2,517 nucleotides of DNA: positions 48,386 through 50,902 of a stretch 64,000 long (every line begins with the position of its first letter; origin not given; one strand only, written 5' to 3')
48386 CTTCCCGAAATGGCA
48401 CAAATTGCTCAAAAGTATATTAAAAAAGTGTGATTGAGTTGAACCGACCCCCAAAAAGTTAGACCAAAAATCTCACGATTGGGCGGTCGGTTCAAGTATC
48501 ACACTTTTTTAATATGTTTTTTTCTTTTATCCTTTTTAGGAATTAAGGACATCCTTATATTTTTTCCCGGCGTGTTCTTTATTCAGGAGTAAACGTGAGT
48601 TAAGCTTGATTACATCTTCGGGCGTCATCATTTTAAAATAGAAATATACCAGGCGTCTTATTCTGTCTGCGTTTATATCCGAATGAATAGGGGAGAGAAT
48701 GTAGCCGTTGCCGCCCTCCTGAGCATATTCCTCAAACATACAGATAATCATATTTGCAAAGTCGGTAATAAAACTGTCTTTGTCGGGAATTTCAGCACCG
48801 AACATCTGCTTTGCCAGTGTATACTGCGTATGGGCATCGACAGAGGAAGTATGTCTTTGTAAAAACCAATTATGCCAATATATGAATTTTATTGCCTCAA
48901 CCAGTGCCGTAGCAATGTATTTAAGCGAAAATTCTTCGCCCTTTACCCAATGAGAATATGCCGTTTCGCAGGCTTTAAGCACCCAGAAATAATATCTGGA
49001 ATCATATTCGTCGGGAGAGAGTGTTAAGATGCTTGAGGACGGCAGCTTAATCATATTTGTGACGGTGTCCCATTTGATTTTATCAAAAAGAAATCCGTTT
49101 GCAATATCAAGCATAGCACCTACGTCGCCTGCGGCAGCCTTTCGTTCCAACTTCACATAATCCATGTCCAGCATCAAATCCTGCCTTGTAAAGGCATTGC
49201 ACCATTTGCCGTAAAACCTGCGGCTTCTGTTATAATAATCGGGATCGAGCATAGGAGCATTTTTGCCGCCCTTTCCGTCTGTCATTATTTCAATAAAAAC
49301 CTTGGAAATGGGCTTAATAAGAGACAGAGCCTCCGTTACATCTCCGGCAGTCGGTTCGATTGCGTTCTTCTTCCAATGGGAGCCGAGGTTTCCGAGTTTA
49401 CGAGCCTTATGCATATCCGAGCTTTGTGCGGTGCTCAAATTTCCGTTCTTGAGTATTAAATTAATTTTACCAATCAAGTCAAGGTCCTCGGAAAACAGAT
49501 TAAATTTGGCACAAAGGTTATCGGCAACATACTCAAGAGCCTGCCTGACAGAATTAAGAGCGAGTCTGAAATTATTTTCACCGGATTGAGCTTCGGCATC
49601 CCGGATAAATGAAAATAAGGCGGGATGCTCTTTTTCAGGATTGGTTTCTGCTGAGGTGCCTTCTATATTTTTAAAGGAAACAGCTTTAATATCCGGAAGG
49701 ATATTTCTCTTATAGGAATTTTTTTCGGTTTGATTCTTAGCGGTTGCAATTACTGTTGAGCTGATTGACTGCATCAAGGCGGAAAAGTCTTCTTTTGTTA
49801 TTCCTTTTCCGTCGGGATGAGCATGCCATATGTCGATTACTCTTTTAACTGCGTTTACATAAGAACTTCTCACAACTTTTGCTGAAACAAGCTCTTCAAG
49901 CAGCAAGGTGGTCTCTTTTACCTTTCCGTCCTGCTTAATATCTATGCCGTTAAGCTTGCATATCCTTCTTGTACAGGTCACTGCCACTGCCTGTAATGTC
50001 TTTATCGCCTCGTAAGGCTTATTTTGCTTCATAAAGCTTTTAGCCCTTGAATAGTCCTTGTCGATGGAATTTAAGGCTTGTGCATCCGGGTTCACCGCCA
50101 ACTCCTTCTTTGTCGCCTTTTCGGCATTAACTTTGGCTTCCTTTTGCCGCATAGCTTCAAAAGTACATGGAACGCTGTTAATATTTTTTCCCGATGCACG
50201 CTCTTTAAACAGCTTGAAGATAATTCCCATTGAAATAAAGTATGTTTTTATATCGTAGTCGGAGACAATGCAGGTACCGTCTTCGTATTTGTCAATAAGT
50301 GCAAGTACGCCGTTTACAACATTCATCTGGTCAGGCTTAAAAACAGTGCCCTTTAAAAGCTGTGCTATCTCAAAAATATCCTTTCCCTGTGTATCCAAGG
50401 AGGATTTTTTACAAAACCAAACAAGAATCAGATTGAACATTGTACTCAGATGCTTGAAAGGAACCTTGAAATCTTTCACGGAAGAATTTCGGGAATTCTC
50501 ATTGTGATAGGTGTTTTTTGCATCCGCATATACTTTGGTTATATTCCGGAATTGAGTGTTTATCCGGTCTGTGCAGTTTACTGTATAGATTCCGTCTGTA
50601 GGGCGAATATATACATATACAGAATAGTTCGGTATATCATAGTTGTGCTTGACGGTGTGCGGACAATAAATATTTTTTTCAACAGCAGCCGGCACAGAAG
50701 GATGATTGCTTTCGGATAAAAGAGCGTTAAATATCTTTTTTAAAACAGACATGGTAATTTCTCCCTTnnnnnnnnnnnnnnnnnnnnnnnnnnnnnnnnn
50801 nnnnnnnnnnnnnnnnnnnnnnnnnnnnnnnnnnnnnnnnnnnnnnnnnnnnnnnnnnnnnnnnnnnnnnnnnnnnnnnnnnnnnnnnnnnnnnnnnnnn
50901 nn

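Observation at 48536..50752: Orphan 738-aa protein with DUF4145/HEPN-like core flanked by strong terminators: candidate single-gene defence/abortive-infection factor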

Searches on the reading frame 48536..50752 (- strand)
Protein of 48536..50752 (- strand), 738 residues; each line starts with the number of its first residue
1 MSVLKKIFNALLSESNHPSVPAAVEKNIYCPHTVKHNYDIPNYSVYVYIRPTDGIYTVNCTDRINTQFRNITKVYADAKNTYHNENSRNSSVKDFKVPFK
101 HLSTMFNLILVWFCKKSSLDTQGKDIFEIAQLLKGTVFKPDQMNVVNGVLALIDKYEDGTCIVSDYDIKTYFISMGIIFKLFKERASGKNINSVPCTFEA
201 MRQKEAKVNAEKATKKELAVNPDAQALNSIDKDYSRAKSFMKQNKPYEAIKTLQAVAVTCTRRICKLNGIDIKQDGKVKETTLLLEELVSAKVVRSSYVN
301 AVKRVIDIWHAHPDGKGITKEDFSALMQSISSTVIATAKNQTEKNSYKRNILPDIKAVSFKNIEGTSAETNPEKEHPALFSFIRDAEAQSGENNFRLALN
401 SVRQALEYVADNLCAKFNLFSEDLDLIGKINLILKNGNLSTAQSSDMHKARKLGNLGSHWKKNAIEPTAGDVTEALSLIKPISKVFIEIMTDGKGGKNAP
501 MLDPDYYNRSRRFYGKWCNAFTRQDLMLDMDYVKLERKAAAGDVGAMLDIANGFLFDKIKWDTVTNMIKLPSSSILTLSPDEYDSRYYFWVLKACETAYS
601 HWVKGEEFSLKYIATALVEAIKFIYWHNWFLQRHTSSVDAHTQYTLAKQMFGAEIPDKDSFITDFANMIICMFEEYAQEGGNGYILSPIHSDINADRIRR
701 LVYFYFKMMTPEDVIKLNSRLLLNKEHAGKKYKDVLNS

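Call 3: search_protein_families(library=pfam, proteins=[window:48536-50752:-], max_evalue=10)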
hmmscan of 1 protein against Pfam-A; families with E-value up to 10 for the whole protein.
window:48536-50752:- (738 aa): 4 families
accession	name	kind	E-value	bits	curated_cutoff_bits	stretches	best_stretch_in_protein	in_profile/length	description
PF13643.11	DUF4145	-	2.3e-07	31.2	23.1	1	393-478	9-86/88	Domain of unknown function (DUF4145)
PF15077.11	MAJIN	-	0.054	13.9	27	1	173-281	101-209/238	Membrane-anchored junction protein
PF10938.13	YfdX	-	0.078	13.4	26.6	1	214-257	97-140/149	YfdX protein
PF01023.25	S_100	-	0.1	12.7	22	1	667-687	6-26/45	S-100/ICaBP type calcium binding domain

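Call 4: search_protein_families(library=padloc, proteins=[window:48536-50752:-], max_evalue=10)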
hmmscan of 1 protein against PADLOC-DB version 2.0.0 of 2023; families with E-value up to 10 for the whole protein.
window:48536-50752:- (738 aa): 2 families
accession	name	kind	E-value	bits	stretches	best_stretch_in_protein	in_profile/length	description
PDLC02289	AbiEii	-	0.00054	17.6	1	197-252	235-292/309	AbiEii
PDLC00528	JetD1|JetD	-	0.0096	13.1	1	225-361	51-176/418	DUF2220; DUF3322; DUF2399 domain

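Call 5: search_protein_families(library=ncbifam, proteins=[window:48536-50752:-], max_evalue=10)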
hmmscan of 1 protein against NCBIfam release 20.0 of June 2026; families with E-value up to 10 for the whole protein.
window:48536-50752:- (738 aa): 1 family
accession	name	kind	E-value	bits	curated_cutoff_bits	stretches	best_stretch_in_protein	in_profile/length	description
NF041437.1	TfpZ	superfamily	0.11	12.1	200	1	181-241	151-211/240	TfpX/TfpZ family type IV pilin accessory protein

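Call 10: find_homologous_proteins(query=window:48536-50752:-)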
Query window:48536-50752:- (738 aa): 2 proteins with E <= 0.001 among 8000 candidates.
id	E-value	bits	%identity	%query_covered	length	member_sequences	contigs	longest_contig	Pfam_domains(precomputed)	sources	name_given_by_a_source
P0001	1.8e-180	620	43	100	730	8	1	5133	PF14355.13,PF13643.12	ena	-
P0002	3.9e-126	440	35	96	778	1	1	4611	PF13643.12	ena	-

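Call 13: search_solved_structures(query=window:48536-50752:-, max_evalue=10)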
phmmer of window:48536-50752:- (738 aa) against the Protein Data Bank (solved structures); distinct sequences matched with E-value up to 10: 4.
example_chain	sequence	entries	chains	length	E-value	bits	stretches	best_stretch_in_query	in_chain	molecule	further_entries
5yqg_A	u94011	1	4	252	0.013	17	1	141-209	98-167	14-3-3 protein eta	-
7nmz_AA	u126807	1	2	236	0.022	16.2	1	141-211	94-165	14-3-3 protein eta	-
2c63_A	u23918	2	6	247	0.024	16.1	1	141-211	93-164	14-3-3 PROTEIN ETA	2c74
9r2i_A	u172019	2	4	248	0.025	16.1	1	141-211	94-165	14-3-3 protein eta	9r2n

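Call 14: search_protein_families(library=phrogs, proteins=[window:48536-50752:-], max_evalue=1)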
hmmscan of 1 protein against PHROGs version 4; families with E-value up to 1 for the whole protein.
window:48536-50752:- (738 aa): 3 families
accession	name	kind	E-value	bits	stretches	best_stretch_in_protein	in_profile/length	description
phrog_1305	-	DNA, RNA and nucleotide metabolism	5.8e-08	33.4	1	363-480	90-199/226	DNA binding protein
phrog_1188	-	unknown function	0.1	13.1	1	367-433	166-234/247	-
phrog_28945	-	unknown function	0.24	12.5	0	592-652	44-103/105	-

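Call 15: search_protein_families(library=pfam, proteins=[P0001, P0002], max_evalue=1)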
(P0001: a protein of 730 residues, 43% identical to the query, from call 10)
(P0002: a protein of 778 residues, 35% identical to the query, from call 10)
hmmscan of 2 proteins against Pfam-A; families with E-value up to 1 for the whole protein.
P0001 (730 aa): 6 families
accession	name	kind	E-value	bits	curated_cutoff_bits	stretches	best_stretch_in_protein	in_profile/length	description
PF13643.11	DUF4145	-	6.1e-07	29.9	23.1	1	386-470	10-87/88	Domain of unknown function (DUF4145)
PF09670.15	Cas_Cas02710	-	0.0084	16.3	27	1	371-419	13-61/153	Csm6 HEPN domain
PF07719.23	TPR_2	-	0.098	13.3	27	1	376-400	6-30/34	Tetratricopeptide repeat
PF06639.16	BAP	-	0.24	12.3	25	1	249-297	28-74/76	Basal layer antifungal peptide (BAP)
PF19964.5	EAD11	-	0.26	11.7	26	0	376-440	4-52/80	Effector-associated domain 11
PF01881.21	Cas_Cas6_C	-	0.43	11.8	23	0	30-85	30-87/125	CRISPR associated protein Cas6, C-terminal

P0002 (778 aa): 5 families
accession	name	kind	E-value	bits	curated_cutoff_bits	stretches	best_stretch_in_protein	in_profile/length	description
PF13643.11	DUF4145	-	9.1e-09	35.7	23.1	1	410-494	10-87/88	Domain of unknown function (DUF4145)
PF11457.13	DUF3021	-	0.075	13.7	24.7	1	663-735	52-127/130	Protein of unknown function (DUF3021)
PF10278.14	Med19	-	0.19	12.1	25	1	327-389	77-135/178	Mediator of RNA pol II transcription subunit 19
PF14276.11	DUF4363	-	0.33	11.4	27.5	0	216-262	56-101/107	Domain of unknown function (DUF4363)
PF07526.16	POX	-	0.73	10.8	27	1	344-434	11-89/134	Associated with HOX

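Call 16: find_encoding_contigs(protein=P0001, flank=10000)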
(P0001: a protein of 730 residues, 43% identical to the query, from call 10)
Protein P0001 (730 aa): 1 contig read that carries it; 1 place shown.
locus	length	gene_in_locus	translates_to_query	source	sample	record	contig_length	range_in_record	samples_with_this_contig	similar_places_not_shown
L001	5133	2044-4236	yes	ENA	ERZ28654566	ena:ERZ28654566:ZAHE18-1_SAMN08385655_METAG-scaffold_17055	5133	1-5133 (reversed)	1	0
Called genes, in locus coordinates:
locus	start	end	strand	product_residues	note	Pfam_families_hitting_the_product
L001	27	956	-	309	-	PF14486:DUF4432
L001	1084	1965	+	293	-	PF07883:Cupin_2 (weak), PF00165:HTH_AraC (faint), PF12833:HTH_18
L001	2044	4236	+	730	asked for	PF14355:Abi_C (faint), PF13643:DUF4145 (faint)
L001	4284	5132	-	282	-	?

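Call 17: find_encoding_contigs(protein=P0002, flank=10000)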
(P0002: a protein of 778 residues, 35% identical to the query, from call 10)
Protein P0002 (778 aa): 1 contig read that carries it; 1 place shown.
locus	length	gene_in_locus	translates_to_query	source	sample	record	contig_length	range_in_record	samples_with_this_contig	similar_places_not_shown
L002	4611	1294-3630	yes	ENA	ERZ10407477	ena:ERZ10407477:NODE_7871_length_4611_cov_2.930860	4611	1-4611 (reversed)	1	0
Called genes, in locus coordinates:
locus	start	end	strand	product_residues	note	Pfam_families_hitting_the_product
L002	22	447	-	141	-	-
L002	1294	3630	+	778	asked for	PF13643:DUF4145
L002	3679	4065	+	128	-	PF27247:MJ1673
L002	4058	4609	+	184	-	?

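Call 22: find_related_loci(query=A1, collection=genome_contigs, flank=10000)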
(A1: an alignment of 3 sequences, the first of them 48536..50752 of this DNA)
Query A1 (738 aa) in genome_contigs; peptide patterns used: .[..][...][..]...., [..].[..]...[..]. (x = any residue, [..] = any of these).
90 stretches matched a pattern; 3 encode a relative of the query (tblastn E <= 1e-3); 2 distinct loci.
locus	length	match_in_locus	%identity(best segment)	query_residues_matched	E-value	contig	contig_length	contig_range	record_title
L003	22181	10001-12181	43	1-737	0e+0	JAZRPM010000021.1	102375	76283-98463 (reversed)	MAG: Candidatus Ornithomonoglobus sp. isolate T1900045380_YK20190070.MAGScoT_cleanbin_000003 SGB_6881_k141_2654928, whol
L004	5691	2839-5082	35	32-736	3e-136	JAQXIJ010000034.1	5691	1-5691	MAG: Bacillota bacterium isolate SUG1222 k141_4713716, whole genome shotgun sequence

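Call 23: search_protein_representatives(protein=window:48536-50752:-)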
Query: 738 residues. Proteins with E-value up to 0.001 (for the whole library): 85; up to 1e-10: 73; up to 1e-30: 30. The best 85 are listed.
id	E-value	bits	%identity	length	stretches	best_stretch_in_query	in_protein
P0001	5.9e-181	619.7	44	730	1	36-736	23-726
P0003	4.4e-167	573.9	42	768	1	34-737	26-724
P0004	2.1e-127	442.7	39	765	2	321-736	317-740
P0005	3.6e-115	402.3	35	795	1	35-737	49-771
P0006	2.8e-102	359.7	32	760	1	14-737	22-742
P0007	1.2e-93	331.1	33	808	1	54-736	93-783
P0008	2.4e-82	293.8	32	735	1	38-738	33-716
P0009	1.1e-71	258.6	36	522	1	253-733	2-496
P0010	5.3e-57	210.0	35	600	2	373-701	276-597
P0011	1.0e-53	199.2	34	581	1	332-701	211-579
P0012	4.6e-53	197.0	38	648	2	386-692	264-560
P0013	1.3e-52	195.6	34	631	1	343-703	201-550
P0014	2.3e-52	194.7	35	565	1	350-701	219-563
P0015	1.5e-50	188.7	100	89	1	650-738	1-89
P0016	3.2e-49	184.3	35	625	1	344-678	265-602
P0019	3.4e-36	141.2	33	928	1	335-659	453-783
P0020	1.8e-35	138.8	35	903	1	385-706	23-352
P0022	1.9e-34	135.5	33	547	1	398-730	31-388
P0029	6.1e-31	123.9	33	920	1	380-721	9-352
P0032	1.1e-30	123.0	38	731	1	398-626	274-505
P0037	3.3e-29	118.1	35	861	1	379-628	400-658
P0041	5.2e-28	114.2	33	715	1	378-704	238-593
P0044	9.4e-27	110.0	29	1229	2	321-702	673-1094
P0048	1.2e-25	106.3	35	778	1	381-628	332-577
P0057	2.0e-22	95.7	28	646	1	380-714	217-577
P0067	1.0e-17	80.2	45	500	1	494-626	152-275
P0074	4.3e-11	58.3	40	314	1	522-634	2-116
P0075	7.6e-10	54.1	37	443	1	499-628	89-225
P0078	3.3e-06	42.1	33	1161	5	570-629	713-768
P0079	5.4e-06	41.4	33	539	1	483-629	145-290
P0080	8.3e-06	40.8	30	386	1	511-624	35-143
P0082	6.4e-05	37.9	33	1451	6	578-610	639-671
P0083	1.1e-04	37.0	29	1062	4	565-636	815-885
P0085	3.0e-04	35.6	35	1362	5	563-610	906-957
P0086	6.0e-04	34.7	35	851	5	584-630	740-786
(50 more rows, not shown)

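Call 29: search_protein_families(library=pfam, alignment_id=A2, max_evalue=0.001)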
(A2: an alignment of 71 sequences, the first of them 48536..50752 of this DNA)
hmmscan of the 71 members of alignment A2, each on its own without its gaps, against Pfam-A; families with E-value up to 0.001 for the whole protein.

A. member 1, window:48536-50752:- (738 aa): 1 family
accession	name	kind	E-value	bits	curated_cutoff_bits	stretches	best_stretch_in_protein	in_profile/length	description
PF13643.11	DUF4145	-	2.3e-07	31.2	23.1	1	393-478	9-86/88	Domain of unknown function (DUF4145)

B. families by the number of members that match (of 71 scanned): 18 families
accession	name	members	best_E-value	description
PF13643.11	DUF4145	59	1.1e-14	Domain of unknown function (DUF4145)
PF08238.18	Sel1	11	1.6e-141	Sel1 repeat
PF05168.19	HEPN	9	1.2e-05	HEPN domain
PF23310.1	TPR_27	4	7.8e-09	Plant tetratrico peptide repeats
PF13240.11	Zn_Ribbon_1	4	2.1e-07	zinc-ribbon domain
PF13676.11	TIR_2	1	1e-20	TIR domain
PF05154.21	TM2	1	2.9e-10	TM2 domain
PF08239.17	SH3_3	1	1.1e-08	Bacterial SH3 domain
PF08937.16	ThsB_TIR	1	8.5e-08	Thoeris protein ThsB, TIR-like domain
PF10516.15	SHNi-TPR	1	1.4e-07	SHNi-TPR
PF01582.25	TIR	1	1.9e-07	TIR domain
PF12773.13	DZR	1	1.3e-05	Double zinc ribbon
PF08631.16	SPO22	1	1.7e-05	Meiosis protein SPO22/ZIP4 like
PF14538.11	Raptor_N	1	5.8e-05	Raptor N-terminal CASPase like domain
PF13432.12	TPR_16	1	0.00013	Tetratricopeptide repeat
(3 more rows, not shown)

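Call 38: predict_structure(alignment_id=A2)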
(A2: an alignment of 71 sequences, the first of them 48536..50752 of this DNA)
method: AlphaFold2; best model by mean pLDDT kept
length: 738 residues; sequences in the alignment: 71
mean_pLDDT: 90.1   pTM: 0.57
mean pLDDT of the five models: 90.1, 89.4, 89.3, 89.1, 88.1
residues with pLDDT >= 90: 569; 70-90: 102; 50-70: 39; < 50: 28
segments of 3 or more residues with pLDDT < 50: 16-29, 346-353
pLDDT, mean of each block of 10 residues (from residue 1): 81 55 42 75 92 92 96 97 96 96 98 97 97 96 97 93 96 97 96 91 81 64 87 96 95 96 90 71 92 95 96 93 96 96 53 69 76 94 98 98 98 88 93 89 95 95 93 98 93 71 91 94 96 97 97 97 97 88 97 98 95 97 97 76 93 94 97 78 83 95 97 94 95 94
secondary structure, 60 per line:
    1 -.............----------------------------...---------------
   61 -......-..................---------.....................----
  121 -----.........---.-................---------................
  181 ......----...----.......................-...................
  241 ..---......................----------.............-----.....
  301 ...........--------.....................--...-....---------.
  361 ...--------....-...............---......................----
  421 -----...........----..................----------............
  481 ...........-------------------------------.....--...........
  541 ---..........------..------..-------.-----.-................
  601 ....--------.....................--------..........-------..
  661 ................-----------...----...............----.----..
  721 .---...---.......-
elements in order (helices of 4 or more, strands of 3 or more residues): H2-14 H62-67 H69-86 H96-116 H126-133 H140-155 H165-186 H198-220 H222-242 H246-267 H278-290 H296-311 H320-340 H347-350 H360-363 H372-375 H377-391 H395-416 H426-436 H441-458 H469-491 H523-527 H530-540 H544-553 H585-604 H613-633 H643-651 H659-676 H695-709 H732-737
